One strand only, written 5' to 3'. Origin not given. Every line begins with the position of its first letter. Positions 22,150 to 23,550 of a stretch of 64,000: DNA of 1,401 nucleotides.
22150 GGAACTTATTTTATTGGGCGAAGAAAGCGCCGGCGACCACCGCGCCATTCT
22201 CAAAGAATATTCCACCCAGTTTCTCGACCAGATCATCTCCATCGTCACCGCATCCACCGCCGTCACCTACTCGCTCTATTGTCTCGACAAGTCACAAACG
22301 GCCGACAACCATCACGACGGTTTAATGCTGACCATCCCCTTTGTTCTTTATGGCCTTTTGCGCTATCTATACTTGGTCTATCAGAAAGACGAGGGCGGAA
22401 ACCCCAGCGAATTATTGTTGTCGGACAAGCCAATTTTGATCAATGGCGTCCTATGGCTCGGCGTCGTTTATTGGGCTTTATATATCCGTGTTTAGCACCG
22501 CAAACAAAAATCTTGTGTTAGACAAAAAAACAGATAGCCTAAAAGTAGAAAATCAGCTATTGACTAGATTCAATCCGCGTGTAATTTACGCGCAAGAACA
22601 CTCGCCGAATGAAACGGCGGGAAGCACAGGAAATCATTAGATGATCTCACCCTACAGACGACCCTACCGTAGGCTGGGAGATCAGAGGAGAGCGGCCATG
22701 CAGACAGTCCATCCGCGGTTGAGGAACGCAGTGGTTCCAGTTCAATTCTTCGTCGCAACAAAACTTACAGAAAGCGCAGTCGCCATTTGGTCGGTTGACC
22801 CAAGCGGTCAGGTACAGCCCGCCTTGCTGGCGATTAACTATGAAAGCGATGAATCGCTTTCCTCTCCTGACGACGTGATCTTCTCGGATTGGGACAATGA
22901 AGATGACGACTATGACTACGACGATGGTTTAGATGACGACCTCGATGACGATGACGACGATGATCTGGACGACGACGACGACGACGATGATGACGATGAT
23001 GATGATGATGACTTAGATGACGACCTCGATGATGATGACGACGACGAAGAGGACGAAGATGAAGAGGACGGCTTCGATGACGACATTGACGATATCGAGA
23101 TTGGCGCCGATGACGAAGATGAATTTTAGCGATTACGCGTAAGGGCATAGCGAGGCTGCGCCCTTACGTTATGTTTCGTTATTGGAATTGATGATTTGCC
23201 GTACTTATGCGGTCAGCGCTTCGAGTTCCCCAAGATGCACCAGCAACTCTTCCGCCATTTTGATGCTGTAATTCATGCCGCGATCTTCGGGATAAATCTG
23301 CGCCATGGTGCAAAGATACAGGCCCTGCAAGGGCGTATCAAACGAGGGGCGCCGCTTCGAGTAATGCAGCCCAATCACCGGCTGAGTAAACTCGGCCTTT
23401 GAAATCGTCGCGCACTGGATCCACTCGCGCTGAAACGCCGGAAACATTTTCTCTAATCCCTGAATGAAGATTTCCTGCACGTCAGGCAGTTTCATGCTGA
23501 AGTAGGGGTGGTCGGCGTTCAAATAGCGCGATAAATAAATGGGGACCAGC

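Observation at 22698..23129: Stand-alone poly-aspartate protein with a proper RBS and terminator, next to a UbiA-family prenyltransferase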

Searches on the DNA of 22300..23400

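Call 13: search_rna_families(source=window, start=22300, end=23400, threshold=evalue, max_evalue=10)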
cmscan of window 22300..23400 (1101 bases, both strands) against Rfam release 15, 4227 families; matches with E-value up to 10: 12.
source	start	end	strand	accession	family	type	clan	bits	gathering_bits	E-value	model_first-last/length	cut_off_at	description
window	23028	23082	+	RF01306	sR52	Gene; snRNA; snoRNA; CD-box;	-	19.8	50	0.17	1-60/60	no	Small nucleolar RNA sR52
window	23024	23068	+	RF02539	SNOR75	Gene; snRNA; snoRNA; CD-box;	-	19.1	50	1.2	1-87/87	no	Plant small nucleolar RNA SNOR75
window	23081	23115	-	RF00498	EAV_LTH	Cis-reg; leader;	-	17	70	0.63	1-45/45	no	Equine arteritis virus leader TRS hairpin (LTH)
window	23028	23082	+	RF01139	sR2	Gene; snRNA; snoRNA; CD-box;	-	16.5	42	0.59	1-57/57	no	Small nucleolar RNA sR2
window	22999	23063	+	RF01304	sR5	Gene; snRNA; snoRNA; CD-box;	-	15.8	40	0.64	1-53/53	no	Small nucleolar RNA sR5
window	22992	23052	+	RF01276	sR53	Gene; snRNA; snoRNA; CD-box;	-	14.9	49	1.1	1-60/60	no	Small nucleolar RNA sR53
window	22997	23024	+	RF01185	snR75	Gene; snRNA; snoRNA; CD-box;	CL00045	14.9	40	2.5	1-88/88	no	Small nucleolar RNA snR75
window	23102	23204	+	RF02976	Flavobacterium-1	Gene; sRNA;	-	14.8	58.9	8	1-121/121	no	Flavobacterium-1 RNA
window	22992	23040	+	RF01126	sR41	Gene; snRNA; snoRNA; CD-box;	-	13.9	54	1.6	1-53/53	no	Small nucleolar RNA sR41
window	23003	23064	+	RF01141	sR18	Gene; snRNA; snoRNA; CD-box;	-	13.7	45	3.2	1-56/56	no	Small nucleolar RNA sR18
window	23024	23083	+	RF01516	v-snoRNA-1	Gene; snRNA; snoRNA; CD-box;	-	13.7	75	8.2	1-65/65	no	Human herpesvirus 1 small nucleolar RNA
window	23106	23122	+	RF01276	sR53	Gene; snRNA; snoRNA; CD-box;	-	11.3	49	9.6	1-60/60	no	Small nucleolar RNA sR53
